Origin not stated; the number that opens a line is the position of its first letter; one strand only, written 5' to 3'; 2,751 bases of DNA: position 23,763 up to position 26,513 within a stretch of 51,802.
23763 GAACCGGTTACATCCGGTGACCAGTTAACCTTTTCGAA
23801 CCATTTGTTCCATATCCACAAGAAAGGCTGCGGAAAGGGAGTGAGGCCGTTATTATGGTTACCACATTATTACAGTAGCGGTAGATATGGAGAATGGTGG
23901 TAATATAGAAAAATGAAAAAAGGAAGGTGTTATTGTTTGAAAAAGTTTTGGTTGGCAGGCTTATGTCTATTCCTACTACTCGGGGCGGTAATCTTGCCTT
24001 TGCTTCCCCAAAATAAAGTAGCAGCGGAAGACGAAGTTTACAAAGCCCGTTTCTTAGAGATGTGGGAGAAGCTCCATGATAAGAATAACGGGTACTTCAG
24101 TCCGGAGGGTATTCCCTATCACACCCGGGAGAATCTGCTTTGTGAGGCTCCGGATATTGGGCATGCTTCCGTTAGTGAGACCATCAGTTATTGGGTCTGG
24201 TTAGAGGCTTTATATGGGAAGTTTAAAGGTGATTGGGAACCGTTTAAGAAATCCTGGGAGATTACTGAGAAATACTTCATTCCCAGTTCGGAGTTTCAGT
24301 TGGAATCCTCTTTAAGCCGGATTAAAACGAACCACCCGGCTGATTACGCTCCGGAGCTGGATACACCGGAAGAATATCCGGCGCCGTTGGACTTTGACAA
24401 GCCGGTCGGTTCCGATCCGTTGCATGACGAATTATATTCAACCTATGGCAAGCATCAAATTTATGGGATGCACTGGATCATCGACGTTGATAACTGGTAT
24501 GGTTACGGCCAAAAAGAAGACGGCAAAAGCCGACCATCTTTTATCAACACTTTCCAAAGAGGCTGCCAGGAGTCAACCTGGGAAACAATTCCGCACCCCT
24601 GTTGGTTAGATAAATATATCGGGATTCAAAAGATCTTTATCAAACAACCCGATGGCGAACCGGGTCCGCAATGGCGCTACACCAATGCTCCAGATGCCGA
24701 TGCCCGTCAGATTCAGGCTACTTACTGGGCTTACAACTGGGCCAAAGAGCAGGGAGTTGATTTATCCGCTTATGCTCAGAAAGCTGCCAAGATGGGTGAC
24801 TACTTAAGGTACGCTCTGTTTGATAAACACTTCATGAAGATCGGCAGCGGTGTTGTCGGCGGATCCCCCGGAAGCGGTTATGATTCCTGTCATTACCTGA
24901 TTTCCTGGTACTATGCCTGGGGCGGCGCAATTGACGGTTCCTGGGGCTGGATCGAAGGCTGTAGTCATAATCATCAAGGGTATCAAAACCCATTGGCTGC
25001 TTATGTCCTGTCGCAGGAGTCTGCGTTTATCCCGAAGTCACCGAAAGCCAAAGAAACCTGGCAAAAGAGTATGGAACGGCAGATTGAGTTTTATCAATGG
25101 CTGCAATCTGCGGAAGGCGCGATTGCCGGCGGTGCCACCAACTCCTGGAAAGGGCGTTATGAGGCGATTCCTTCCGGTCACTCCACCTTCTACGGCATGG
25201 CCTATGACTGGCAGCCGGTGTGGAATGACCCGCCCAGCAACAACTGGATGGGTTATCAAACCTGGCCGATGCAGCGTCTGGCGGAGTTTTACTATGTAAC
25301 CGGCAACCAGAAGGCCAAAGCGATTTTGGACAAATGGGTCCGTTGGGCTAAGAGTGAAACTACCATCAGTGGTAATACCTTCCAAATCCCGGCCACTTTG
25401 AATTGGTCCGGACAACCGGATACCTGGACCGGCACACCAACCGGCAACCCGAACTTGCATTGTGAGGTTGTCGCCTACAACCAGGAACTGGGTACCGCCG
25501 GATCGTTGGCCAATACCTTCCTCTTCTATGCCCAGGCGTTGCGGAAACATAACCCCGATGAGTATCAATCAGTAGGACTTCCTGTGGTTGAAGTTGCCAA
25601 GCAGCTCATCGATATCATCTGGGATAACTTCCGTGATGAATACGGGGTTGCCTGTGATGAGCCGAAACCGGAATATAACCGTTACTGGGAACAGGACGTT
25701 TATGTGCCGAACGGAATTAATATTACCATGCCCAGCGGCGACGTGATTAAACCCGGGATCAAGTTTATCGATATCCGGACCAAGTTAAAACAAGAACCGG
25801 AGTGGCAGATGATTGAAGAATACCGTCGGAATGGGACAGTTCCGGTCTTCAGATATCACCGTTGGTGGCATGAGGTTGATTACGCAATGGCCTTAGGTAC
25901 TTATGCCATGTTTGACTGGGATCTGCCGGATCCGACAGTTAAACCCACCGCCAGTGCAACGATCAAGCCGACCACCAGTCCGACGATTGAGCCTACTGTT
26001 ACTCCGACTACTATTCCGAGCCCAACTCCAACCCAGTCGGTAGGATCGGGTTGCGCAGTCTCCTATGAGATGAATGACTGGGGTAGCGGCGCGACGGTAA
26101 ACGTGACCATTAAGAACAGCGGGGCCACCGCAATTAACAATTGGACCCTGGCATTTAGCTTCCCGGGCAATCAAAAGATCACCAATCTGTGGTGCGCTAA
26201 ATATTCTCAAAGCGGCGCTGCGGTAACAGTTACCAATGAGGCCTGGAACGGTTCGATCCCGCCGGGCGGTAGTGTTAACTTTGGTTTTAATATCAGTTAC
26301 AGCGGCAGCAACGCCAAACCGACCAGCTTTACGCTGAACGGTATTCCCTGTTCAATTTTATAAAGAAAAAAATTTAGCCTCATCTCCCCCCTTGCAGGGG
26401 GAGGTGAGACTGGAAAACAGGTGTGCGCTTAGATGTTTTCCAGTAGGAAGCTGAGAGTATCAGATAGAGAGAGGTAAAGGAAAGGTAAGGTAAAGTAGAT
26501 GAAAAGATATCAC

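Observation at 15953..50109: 34-kb single-strand array of 14 secreted cell-wall-targeted proteins, 13 carrying one shared CBM2 cassette, next to outer-membrane genes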

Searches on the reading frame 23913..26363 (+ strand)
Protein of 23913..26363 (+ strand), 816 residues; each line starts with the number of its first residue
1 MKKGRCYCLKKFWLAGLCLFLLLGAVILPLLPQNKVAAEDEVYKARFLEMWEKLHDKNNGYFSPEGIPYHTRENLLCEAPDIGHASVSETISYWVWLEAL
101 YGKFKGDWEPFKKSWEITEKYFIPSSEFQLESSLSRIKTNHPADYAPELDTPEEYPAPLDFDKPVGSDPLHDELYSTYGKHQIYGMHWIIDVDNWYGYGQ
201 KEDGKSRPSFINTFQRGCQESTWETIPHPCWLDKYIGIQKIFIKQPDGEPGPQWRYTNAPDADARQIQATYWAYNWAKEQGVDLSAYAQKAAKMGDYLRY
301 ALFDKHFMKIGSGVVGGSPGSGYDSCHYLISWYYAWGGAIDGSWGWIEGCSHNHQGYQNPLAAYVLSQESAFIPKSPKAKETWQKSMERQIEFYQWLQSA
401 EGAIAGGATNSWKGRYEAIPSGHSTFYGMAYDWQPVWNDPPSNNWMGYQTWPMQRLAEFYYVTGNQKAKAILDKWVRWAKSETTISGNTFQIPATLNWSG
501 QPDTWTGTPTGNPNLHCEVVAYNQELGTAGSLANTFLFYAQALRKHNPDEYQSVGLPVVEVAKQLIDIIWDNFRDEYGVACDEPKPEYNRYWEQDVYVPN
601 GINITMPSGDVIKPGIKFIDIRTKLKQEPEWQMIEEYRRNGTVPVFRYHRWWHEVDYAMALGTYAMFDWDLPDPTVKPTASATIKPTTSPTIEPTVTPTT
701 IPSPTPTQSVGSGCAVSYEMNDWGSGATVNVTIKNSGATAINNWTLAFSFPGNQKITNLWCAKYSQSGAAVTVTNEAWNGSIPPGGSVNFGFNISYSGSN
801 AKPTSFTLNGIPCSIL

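Call 3: search_protein_families(library=pfam, proteins=[window:23913-26363:+])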
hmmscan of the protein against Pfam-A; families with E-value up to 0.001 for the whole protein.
window:23913-26363:+ (816 aa): 2 families
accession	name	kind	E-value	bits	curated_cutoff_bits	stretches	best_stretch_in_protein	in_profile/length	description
PF02011.21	Glyco_hydro_48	-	1.8e-271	902.6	25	1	43-666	1-617/619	Glycosyl hydrolase family 48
PF00553.25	CBM_2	-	3.6e-32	111.1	24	1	714-813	1-101/101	Cellulose binding domain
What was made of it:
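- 23913..26363 (+): GH48 exoglucanase-linker-CBM2 (CBM2 at nt 26052-26351). Pfam GH48 E 2e-271 (call 3).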

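Call 8: find_encoding_contigs(protein=window:23913-26363:+, flank=10000, max_places=6)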
Protein window:23913-26363:+ (816 aa): 2 contigs read that carry it; 2 places shown.
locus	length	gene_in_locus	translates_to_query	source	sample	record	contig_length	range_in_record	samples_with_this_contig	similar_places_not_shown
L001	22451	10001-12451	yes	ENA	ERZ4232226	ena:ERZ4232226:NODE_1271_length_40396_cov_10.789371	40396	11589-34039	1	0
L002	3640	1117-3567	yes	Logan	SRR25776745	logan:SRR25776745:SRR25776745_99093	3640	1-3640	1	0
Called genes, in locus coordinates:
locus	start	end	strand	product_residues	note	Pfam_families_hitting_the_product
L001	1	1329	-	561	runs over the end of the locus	PF00009:GTP_EFTU, PF01926:MMR_HSR1 (weak), PF22042:EF-G_D2, PF03144:GTP_EFTU_D2, PF16658:RF3_C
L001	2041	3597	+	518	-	PF26410:GH5_mannosidase, PF00150:Cellulase, PF00553:CBM_2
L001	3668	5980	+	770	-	PF00759:Glyco_hydro_9, PF00942:CBM_3, PF00553:CBM_2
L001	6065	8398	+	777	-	PF00759:Glyco_hydro_9, PF00942:CBM_3, PF00553:CBM_2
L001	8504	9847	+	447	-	PF13145:Rotamase_2, PF13616:Rotamase_3, PF00639:Rotamase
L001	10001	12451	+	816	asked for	PF02011:Glyco_hydro_48, PF00553:CBM_2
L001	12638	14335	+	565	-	PF00759:Glyco_hydro_9, PF00553:CBM_2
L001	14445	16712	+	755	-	PF00759:Glyco_hydro_9, PF07691:PA14, PF00553:CBM_2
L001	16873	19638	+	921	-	PF15902:Sortilin-Vps10 (faint), PF02012:BNR (faint), PF15899:BNR_6 (faint), PF00553:CBM_2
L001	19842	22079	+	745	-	PF00933:Glyco_hydro_3, PF01915:Glyco_hydro_3_C, PF00553:CBM_2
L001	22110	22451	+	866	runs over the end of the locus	PF00759:Glyco_hydro_9, PF00942:CBM_3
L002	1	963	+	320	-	?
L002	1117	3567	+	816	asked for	PF02011:Glyco_hydro_48, PF00553:CBM_2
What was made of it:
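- The window comes from a metagenome (call 8).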

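Call 10: find_related_loci(query=window:23913-26363:+, collection=genome_contigs, flank=10000)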
Query window:23913-26363:+ (816 aa) in genome_contigs; peptide patterns used: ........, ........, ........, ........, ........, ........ (x = any residue, [..] = any of these).
7 stretches matched a pattern; 1 encode a relative of the query (tblastn E <= 1e-3); 1 distinct loci.
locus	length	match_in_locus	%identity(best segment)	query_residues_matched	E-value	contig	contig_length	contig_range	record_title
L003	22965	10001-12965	75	2-815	0e+0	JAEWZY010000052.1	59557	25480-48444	MAG: Bacillota bacterium isolate OH_SFB_226 k127_845854, whole genome shotgun sequence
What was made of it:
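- On Diderm Bacillota (Negativicutes / Halanaerobiales / Limnochordia): The single genome-collection scan was used on GH48 (call 10).
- Tried and rejected: The single GTDB scan returned one 'Bacillota bacterium' MAG (call 10).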

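Call 12: find_homologous_proteins(query=window:23913-26363:+, max_evalue=1e-50)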
Query window:23913-26363:+ (816 aa): 3808 proteins with E <= 1e-50 among 8000 candidates; the best 120 are listed.
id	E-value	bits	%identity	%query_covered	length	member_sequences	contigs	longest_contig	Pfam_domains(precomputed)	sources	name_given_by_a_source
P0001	0.0e+0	1597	79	99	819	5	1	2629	PF00553.26,PF02011.22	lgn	-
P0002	0.0e+0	1497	78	96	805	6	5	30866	PF00553.26,PF02011.22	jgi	jgi:hypothetical protein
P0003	0.0e+0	1492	75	99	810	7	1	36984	PF00553.26,PF02011.22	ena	-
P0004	0.0e+0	1486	76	96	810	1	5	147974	PF00553.26,PF02011.22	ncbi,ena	-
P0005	0.0e+0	1472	74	99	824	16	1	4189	PF00553.26,PF02011.22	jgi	jgi:hypothetical protein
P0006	0.0e+0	1372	71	99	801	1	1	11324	PF00553.26,PF02011.22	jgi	jgi:hypothetical protein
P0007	0.0e+0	1358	70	98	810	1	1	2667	PF00553.26,PF02011.22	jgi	jgi:hypothetical protein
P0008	1.7e-285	968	50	95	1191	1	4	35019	PF00553.26,PF02011.22,PF01670.24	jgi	jgi:hypothetical protein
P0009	4.3e-262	890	50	97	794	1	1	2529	PF00553.26,PF02011.22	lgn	-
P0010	1.3e-255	869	49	100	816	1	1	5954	PF00553.26,PF02011.22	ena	-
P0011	2.2e-253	861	49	98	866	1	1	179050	PF00553.26,PF02011.22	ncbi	-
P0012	1.1e-252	859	48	99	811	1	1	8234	PF00553.26,PF02011.22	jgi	jgi:endoglucanase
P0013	1.1e-252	859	49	96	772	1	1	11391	PF00553.26,PF02011.22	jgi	jgi:hypothetical protein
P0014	1.5e-252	859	49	90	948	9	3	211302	PF00553.26,PF02011.22,PF13287.13,PF13290.14,PF03174.20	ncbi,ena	-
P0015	3.3e-252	857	52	95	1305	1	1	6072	PF00553.26,PF02011.22,PF00150.25,PF01670.24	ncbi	-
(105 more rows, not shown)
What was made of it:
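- Among named GH48 proteins in the top hits, those with CBM2 are Streptomyces, Micromonosporaceae, Ardenticatena and Thermosporothrix (call 12).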

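Call 14: find_encoding_contigs(protein=P0004, flank=10000, max_places=4)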
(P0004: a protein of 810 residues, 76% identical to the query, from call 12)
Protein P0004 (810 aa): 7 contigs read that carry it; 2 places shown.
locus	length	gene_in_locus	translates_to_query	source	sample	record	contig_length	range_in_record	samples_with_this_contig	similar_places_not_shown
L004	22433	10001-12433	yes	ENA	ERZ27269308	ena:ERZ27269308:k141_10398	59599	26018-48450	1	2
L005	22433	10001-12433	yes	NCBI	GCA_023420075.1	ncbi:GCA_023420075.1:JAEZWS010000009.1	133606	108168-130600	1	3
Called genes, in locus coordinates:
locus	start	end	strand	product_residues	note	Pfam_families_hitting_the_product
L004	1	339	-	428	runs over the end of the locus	PF01547:SBP_bac_1, PF13416:SBP_bac_8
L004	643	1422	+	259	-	PF00072:Response_reg, PF12833:HTH_18, PF00165:HTH_AraC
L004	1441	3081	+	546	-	PF06580:His_kinase, PF02518:HATPase_c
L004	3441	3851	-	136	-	PF01814:Hemerythrin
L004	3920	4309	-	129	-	PF04205:FMN_bind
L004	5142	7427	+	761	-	PF00759:Glyco_hydro_9, PF00942:CBM_3, PF00553:CBM_2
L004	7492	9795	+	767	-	PF00759:Glyco_hydro_9, PF00942:CBM_3, PF00553:CBM_2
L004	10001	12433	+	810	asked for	PF02011:Glyco_hydro_48, PF00553:CBM_2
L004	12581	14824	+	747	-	PF00759:Glyco_hydro_9, PF07691:PA14, PF00553:CBM_2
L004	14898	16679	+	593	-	PF17189:Glyco_hydro_30C (weak), PF00553:CBM_2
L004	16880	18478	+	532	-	PF00150:Cellulase, PF00553:CBM_2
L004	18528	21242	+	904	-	PF15902:Sortilin-Vps10 (faint), PF02012:BNR (faint), PF15899:BNR_6 (faint), PF00553:CBM_2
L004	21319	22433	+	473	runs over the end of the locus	-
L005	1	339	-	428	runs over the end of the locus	PF01547:SBP_bac_1, PF13416:SBP_bac_8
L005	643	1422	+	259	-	PF00072:Response_reg, PF12833:HTH_18, PF00165:HTH_AraC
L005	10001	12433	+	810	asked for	PF02011:Glyco_hydro_48, PF00553:CBM_2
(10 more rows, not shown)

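Call 39: find_encoding_contigs(protein=P0003, flank=10000, max_places=2)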
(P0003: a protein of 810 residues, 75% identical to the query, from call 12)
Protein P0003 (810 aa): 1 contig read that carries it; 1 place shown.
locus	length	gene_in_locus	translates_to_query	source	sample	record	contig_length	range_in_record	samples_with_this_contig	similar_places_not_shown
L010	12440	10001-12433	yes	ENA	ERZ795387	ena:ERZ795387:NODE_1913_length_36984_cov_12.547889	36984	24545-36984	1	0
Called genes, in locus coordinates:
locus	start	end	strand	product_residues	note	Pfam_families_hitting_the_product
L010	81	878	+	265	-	PF00072:Response_reg, PF12833:HTH_18, PF00165:HTH_AraC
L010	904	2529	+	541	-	PF06580:His_kinase, PF02518:HATPase_c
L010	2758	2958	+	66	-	PF00106:adh_short (weak)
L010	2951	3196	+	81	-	-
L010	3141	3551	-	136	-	PF01814:Hemerythrin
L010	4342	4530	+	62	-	-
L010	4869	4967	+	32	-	-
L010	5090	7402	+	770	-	PF00759:Glyco_hydro_9, PF00942:CBM_3, PF00553:CBM_2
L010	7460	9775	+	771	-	-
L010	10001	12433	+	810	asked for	PF02011:Glyco_hydro_48, PF00553:CBM_2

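Call 40: find_encoding_contigs(protein=P0002, flank=10000, max_places=3)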
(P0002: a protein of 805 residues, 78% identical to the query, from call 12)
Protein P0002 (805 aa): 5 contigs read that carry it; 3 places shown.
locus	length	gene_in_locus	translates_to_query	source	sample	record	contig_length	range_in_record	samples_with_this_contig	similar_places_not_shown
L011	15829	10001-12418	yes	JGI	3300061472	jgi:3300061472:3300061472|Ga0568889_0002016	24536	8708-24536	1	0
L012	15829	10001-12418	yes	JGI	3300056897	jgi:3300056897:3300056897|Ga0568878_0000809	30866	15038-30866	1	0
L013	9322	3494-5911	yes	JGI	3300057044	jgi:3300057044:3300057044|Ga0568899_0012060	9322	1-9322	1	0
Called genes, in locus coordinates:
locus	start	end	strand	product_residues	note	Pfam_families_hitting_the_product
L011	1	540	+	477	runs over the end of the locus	PF00082:Peptidase_S8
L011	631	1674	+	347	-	PF01263:Aldose_epim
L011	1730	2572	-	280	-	PF02588:YitT_membrane, PF19700:DUF6198 (weak), PF10035:DUF2179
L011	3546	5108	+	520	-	PF26410:GH5_mannosidase, PF00553:CBM_2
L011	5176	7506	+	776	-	PF00759:Glyco_hydro_9, PF00942:CBM_3, PF00553:CBM_2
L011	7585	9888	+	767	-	PF00759:Glyco_hydro_9, PF00942:CBM_3, PF00553:CBM_2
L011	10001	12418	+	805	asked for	PF02011:Glyco_hydro_48, PF00553:CBM_2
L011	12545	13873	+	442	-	PF13145:Rotamase_2 (weak), PF13616:Rotamase_3, PF00639:Rotamase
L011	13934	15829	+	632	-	?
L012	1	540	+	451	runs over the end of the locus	PF00082:Peptidase_S8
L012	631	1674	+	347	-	PF01263:Aldose_epim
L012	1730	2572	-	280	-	PF02588:YitT_membrane, PF19700:DUF6198 (weak), PF10035:DUF2179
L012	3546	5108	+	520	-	PF26410:GH5_mannosidase, PF00553:CBM_2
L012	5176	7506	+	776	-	PF00759:Glyco_hydro_9, PF00942:CBM_3, PF00553:CBM_2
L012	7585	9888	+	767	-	PF00759:Glyco_hydro_9, PF00942:CBM_3, PF00553:CBM_2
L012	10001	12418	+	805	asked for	PF02011:Glyco_hydro_48, PF00553:CBM_2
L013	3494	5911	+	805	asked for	PF02011:Glyco_hydro_48, PF00553:CBM_2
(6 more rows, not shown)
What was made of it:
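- The array lies in different genomic neighbourhoods in different relatives (calls 14, 40).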

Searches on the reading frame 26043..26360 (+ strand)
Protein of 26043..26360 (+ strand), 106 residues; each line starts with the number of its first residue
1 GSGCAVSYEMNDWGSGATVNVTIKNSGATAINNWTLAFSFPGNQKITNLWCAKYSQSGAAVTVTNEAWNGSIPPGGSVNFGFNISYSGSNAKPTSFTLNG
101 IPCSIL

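Call 31: search_solved_structures(query=window:26043-26360:+, max_evalue=0.00001, show_alignments=4)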
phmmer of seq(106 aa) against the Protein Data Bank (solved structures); distinct sequences matched with E-value up to 0.00001: 6.
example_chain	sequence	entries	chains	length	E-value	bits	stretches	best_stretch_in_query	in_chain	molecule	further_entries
1exg_A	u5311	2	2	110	6.3e-34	119.7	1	2-105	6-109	EXO-1,4-BETA-D-GLYCANASE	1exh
6qfs_A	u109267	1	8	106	9.9e-33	115.9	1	2-105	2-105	Exoglucanase/xylanase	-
3ndy_E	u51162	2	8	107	5.7e-30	107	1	6-105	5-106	Endoglucanase D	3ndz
2rtt_A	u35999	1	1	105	1.7e-16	63.7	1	5-103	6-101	ChiC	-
6bt9_A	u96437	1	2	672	9.8e-12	48.3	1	1-81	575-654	Chitinase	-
6f7e_A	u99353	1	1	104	1.8e-08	37.8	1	3-90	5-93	Putative secreted cellulose binding protein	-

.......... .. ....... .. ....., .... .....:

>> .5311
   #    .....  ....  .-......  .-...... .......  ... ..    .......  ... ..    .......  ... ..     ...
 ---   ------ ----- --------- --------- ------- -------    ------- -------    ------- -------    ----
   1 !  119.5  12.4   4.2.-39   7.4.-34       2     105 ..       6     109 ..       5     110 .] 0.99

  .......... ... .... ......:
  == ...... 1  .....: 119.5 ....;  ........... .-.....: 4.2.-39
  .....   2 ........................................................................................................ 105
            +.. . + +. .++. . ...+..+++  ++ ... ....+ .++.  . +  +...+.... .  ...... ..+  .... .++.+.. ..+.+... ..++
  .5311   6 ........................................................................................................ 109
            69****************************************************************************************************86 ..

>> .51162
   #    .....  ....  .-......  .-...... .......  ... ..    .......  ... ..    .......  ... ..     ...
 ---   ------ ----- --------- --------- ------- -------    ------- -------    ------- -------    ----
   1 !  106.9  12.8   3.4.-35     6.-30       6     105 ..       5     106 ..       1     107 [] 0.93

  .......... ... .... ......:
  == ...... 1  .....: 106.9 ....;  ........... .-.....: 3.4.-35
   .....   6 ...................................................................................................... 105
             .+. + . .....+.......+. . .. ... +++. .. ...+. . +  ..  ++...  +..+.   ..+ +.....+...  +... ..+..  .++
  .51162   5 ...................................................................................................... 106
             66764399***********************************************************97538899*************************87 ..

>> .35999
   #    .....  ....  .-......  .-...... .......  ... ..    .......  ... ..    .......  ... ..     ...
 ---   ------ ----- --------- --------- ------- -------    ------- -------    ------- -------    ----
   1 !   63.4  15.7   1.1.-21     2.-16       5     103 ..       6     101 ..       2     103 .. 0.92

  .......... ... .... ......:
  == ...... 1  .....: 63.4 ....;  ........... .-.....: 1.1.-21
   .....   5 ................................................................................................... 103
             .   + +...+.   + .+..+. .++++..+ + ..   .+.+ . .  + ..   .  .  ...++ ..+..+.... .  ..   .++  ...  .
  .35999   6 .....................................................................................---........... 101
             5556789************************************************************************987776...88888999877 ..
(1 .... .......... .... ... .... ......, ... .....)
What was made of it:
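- Closest known: Actinobacterial free cellulase systems. Same: The CBM2 scores E 6e-34 against C. fimi Cex (call 31).
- GH48's CBM2 scores best against C. fimi Cex (call 31).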
